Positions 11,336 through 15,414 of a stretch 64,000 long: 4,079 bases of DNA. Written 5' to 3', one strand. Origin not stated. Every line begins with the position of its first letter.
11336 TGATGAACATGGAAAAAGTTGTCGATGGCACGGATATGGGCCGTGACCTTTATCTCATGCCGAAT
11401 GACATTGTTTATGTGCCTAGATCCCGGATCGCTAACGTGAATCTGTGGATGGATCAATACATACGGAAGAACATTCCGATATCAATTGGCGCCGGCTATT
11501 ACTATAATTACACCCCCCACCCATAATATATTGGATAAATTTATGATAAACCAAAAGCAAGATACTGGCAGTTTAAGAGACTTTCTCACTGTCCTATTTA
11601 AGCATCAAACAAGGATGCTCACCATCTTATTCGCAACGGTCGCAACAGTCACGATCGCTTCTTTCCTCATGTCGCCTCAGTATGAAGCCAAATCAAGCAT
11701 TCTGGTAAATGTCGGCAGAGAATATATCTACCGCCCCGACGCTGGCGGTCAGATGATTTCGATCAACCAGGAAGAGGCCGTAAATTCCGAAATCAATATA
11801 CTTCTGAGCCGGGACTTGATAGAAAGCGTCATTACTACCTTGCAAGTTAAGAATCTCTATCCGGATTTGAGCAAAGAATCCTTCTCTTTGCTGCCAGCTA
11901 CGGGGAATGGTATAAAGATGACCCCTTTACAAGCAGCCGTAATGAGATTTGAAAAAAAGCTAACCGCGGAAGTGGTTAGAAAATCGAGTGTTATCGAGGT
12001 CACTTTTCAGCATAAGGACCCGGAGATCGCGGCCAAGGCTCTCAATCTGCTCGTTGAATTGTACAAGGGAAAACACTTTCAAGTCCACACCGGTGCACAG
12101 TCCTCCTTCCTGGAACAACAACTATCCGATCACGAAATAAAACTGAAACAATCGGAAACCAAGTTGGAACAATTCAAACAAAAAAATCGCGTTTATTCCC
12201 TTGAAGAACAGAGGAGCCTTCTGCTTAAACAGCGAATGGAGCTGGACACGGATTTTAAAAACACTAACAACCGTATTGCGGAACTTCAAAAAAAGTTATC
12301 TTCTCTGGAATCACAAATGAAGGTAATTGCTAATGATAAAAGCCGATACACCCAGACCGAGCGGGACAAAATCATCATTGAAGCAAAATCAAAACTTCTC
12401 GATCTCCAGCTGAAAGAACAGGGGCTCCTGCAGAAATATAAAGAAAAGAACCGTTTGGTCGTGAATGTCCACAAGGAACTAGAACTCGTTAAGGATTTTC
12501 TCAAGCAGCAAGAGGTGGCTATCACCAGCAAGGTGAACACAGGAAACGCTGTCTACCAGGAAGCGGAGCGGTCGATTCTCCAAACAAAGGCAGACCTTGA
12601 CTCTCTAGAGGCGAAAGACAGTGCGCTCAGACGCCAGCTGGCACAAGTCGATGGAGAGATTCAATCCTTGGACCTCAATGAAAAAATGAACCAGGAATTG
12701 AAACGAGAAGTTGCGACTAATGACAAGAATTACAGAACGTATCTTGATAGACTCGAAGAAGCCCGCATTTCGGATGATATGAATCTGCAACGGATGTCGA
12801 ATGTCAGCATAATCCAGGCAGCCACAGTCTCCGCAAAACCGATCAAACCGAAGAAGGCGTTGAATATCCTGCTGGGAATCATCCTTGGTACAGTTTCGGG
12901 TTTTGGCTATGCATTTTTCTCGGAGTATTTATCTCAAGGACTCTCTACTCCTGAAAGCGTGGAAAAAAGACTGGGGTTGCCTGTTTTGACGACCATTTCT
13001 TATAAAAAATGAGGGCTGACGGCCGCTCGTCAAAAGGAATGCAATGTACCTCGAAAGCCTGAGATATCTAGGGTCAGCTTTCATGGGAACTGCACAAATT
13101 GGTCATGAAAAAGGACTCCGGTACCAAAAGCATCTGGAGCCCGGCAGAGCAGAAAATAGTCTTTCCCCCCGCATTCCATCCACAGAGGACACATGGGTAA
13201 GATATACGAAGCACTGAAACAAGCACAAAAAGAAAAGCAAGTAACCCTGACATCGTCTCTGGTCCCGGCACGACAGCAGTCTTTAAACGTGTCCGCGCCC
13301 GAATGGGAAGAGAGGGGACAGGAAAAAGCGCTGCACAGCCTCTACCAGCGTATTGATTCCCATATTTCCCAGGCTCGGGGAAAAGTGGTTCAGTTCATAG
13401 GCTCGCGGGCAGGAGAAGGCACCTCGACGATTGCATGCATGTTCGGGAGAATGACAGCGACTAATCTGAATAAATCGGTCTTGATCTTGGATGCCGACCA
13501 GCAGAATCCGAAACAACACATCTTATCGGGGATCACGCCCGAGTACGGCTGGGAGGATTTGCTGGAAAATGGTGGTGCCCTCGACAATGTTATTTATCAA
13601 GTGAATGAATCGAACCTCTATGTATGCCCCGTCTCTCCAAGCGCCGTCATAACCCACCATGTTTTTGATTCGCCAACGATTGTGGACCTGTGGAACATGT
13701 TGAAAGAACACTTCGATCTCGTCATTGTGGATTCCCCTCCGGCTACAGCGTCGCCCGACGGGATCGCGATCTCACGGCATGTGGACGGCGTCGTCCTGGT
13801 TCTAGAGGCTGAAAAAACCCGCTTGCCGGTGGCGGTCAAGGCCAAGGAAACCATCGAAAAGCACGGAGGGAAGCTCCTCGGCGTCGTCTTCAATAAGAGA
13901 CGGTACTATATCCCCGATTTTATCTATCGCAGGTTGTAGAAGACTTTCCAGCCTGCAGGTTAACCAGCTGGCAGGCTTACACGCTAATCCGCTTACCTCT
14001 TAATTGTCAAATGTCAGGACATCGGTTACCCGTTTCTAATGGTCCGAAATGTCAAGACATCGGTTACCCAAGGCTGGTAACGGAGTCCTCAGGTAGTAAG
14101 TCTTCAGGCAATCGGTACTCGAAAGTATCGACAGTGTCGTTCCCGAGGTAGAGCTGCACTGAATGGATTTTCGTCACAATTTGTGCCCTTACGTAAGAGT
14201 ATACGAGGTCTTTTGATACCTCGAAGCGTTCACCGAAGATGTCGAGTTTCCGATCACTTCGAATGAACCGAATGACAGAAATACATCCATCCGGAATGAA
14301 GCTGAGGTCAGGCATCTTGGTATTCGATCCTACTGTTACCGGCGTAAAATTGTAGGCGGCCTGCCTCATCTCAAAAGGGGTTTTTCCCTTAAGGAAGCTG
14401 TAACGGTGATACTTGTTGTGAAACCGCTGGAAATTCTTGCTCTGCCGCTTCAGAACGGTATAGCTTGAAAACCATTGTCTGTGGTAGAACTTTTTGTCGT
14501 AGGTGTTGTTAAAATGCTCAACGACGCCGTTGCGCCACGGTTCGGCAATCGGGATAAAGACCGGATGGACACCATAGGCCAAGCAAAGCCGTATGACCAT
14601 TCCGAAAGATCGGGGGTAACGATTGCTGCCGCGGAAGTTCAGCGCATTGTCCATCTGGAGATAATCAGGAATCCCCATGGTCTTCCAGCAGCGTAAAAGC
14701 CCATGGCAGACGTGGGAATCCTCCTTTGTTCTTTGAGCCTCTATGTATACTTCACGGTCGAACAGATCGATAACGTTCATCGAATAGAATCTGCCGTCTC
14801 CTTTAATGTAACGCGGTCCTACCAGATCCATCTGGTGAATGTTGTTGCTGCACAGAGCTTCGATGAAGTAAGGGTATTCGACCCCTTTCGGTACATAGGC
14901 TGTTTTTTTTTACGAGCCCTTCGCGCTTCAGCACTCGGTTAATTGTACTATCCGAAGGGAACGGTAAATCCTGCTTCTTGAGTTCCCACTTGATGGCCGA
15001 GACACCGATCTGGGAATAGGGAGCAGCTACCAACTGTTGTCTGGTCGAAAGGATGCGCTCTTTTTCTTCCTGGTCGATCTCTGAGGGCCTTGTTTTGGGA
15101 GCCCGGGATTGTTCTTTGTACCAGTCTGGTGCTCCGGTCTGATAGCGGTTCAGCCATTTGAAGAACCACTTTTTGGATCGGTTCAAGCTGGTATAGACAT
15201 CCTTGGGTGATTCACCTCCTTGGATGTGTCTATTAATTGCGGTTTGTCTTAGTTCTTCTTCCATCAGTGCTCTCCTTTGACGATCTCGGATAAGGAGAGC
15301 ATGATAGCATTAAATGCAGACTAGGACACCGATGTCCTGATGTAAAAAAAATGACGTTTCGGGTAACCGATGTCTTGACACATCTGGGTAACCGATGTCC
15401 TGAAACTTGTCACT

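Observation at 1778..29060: Duplicated module (tRNA-3'-end-like sequence + perfect palindrome + paralogous small gene) brackets a 27-kb segment holding the helicase/TA region and the whole EPS locus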

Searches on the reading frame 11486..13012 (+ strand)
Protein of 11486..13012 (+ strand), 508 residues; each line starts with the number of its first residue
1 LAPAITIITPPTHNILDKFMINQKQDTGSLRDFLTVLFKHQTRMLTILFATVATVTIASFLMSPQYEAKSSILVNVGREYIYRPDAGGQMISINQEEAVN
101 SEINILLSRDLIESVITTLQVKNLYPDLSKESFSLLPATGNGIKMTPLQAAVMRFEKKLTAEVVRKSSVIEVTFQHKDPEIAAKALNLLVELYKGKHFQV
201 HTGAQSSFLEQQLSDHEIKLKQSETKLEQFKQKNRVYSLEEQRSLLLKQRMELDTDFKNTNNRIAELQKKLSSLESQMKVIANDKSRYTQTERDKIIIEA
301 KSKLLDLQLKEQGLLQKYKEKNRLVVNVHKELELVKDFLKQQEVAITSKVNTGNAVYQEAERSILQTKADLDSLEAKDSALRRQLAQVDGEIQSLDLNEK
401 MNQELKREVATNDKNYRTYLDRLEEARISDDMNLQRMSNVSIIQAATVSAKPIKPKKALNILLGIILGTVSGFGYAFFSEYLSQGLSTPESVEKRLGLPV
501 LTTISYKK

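Call 9: search_protein_families(library=pfam, proteins=[window:11486-13012:+], max_evalue=0.01)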
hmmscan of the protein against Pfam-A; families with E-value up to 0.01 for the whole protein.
window:11486-13012:+ (508 aa): 3 families
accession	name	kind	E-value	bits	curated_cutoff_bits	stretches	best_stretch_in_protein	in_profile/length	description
PF13807.11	GNVR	-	2.7e-12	46.9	27.7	1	404-478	8-79/82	G-rich domain on putative tyrosine kinase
PF02706.20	Wzz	-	3.8e-07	30.8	25.5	1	30-118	5-90/91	Chain length determinant protein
PF15619.11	Lebercilin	-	0.0071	16.4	34.3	1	209-323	79-191/193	Ciliary protein causing Leber congenital amaurosis disease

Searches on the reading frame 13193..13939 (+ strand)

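Call 9: search_protein_families(library=pfam, proteins=[window:13193-13939:+], max_evalue=0.01)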
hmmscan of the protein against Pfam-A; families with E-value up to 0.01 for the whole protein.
window:13193-13939:+ (248 aa): 3 families
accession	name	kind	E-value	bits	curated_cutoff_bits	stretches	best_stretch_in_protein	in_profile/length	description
PF10609.15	ParA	-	2.6e-06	27.5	27.1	1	68-240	8-179/246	NUBPL iron-transfer P-loop NTPase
PF13614.12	AAA_31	-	7.3e-05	23.2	27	1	64-192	2-136/177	AAA domain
PF06564.18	CBP_BcsQ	-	0.0012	18.9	21.3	1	65-207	3-148/234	Cellulose biosynthesis protein BcsQ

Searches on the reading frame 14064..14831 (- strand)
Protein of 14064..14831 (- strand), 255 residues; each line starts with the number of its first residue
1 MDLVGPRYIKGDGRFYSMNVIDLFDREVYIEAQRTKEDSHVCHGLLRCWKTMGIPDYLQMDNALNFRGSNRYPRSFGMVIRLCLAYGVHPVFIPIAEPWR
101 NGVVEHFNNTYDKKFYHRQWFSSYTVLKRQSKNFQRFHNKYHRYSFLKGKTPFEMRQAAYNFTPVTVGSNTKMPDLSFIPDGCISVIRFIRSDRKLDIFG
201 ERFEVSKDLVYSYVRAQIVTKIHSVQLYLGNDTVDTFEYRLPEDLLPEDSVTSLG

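Call 9: search_protein_families(library=pfam, proteins=[window:14064-14831:-], max_evalue=0.01)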
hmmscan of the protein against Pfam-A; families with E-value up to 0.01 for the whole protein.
window:14064-14831:- (255 aa): 2 families
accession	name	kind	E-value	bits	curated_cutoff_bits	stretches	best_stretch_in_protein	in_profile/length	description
PF13683.12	rve_3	-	2.8e-07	30.6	26.5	1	87-152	2-67/67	Integrase core domain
PF00665.32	rve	-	1.3e-06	29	32.6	1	1-94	10-98/102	Integrase core domain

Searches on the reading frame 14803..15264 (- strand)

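Call 9: search_protein_families(library=pfam, proteins=[window:14803-15264:-], max_evalue=0.01)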
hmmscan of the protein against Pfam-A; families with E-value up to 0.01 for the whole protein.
window:14803-15264:- (153 aa): 3 families
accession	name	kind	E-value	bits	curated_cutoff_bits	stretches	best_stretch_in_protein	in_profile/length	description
PF13565.12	HTH_32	-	5.6e-08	33.7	33.7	1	36-112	4-73/73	Homeodomain-like domain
PF13384.12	HTH_23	-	1.2e-07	31.8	24.6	1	2-47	3-48/50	Homeodomain-like domain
PF13551.12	HTH_29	-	0.00061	20.3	28.1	1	14-67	8-62/64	Winged helix-turn helix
